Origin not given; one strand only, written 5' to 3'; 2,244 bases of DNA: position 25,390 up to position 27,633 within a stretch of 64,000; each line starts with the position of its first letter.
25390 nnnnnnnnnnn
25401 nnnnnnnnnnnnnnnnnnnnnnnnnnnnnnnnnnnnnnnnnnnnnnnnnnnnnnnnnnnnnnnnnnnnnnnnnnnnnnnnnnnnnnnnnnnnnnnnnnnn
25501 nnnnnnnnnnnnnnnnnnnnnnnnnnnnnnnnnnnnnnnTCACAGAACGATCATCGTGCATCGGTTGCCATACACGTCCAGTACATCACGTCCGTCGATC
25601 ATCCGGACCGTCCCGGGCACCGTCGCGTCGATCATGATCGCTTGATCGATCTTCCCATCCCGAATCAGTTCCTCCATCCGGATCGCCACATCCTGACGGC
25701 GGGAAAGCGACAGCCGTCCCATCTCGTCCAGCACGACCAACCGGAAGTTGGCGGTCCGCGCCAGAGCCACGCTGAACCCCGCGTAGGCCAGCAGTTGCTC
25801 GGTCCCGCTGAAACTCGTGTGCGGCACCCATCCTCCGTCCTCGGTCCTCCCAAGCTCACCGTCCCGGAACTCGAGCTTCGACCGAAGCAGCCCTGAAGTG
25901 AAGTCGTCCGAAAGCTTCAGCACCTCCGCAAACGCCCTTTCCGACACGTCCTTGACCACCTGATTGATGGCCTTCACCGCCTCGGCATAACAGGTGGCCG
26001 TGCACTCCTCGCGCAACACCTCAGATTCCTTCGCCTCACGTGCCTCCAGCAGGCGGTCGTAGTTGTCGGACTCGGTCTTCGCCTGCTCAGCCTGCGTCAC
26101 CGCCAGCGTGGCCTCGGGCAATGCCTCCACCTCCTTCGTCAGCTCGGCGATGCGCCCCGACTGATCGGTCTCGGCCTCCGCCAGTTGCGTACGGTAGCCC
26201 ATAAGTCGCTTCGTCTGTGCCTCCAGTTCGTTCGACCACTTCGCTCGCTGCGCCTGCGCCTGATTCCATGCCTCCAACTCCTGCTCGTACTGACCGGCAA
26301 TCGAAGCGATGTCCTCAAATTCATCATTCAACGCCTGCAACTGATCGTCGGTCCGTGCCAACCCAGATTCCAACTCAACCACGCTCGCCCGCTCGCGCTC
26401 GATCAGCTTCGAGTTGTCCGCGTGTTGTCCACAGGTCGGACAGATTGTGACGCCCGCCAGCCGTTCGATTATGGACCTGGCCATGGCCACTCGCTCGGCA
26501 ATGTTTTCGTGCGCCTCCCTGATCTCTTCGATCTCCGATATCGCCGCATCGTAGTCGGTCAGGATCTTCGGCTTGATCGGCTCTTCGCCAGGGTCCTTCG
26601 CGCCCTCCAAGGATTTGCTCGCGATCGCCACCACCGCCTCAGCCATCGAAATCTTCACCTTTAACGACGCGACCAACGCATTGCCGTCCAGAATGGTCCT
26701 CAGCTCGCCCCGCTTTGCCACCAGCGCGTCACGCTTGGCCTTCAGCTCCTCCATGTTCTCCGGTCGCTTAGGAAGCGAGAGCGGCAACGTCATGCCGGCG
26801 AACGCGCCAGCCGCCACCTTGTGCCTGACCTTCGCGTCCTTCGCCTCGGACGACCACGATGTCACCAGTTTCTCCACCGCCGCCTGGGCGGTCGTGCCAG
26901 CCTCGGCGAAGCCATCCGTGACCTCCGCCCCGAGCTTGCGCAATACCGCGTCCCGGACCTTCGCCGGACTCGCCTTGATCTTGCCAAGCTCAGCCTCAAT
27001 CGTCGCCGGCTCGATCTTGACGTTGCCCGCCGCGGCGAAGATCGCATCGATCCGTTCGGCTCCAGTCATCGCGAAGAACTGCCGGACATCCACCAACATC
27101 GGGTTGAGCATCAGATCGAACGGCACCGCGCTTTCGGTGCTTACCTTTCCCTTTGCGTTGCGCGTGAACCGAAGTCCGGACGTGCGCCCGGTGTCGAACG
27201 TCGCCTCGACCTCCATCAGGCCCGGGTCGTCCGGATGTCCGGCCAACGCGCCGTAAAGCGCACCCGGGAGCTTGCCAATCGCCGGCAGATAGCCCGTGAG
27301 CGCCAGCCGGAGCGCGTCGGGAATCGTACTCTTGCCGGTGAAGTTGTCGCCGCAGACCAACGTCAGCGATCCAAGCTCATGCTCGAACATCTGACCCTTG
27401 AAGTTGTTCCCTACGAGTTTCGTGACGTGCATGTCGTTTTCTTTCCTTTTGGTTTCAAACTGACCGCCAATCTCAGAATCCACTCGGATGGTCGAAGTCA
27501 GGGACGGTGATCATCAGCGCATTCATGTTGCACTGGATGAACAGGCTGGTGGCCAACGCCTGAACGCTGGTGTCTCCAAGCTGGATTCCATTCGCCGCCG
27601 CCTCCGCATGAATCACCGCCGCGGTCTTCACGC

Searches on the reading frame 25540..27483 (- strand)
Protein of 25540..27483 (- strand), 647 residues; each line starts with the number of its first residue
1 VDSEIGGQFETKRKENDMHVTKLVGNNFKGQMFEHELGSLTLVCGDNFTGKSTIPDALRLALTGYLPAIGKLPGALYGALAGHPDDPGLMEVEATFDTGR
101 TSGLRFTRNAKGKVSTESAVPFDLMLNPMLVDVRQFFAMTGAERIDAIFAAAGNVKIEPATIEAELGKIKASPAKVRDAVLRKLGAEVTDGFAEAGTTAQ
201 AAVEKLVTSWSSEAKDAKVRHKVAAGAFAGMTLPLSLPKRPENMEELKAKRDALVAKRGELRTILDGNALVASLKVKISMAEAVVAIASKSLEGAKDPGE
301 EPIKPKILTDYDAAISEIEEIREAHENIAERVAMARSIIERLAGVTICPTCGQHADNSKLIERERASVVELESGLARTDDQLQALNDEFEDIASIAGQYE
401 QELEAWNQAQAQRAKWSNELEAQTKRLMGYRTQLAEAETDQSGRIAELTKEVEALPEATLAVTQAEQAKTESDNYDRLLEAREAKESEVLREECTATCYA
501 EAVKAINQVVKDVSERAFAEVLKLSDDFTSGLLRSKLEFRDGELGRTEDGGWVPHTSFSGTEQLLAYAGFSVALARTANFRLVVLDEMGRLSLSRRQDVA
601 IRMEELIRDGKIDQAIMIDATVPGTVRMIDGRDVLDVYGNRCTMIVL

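Call 3: search_protein_families(library=pfam, proteins=[window:25540-27483:-], max_evalue=0.01)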
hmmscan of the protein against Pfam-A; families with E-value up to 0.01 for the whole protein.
window:25540-27483:- (647 aa): 2 families
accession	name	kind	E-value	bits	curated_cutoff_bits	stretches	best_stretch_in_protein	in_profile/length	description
PF13476.12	AAA_23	-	1.1e-06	29.9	27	1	39-85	20-56/201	AAA domain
PF13555.12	AAA_29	-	0.00089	19.4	27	1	28-64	12-48/61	P-loop containing region of AAA domain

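Call 6: search_protein_families(library=phrogs, proteins=[window:25540-27483:-], max_evalue=0.001)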
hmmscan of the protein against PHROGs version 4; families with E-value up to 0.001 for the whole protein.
window:25540-27483:- (647 aa): 4 families
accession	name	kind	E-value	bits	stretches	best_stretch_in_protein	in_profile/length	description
phrog_77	-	DNA, RNA and nucleotide metabolism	1.1e-14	55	1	244-524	535-796/967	SbcC-like subunit of palindrome specific endonuclease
phrog_1499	-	unknown function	8.1e-08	32.9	1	17-64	2-51/427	-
phrog_32642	-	unknown function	0.00025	20.7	1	23-77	7-61/743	-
phrog_4747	-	unknown function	0.00043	20.4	0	34-117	18-97/610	-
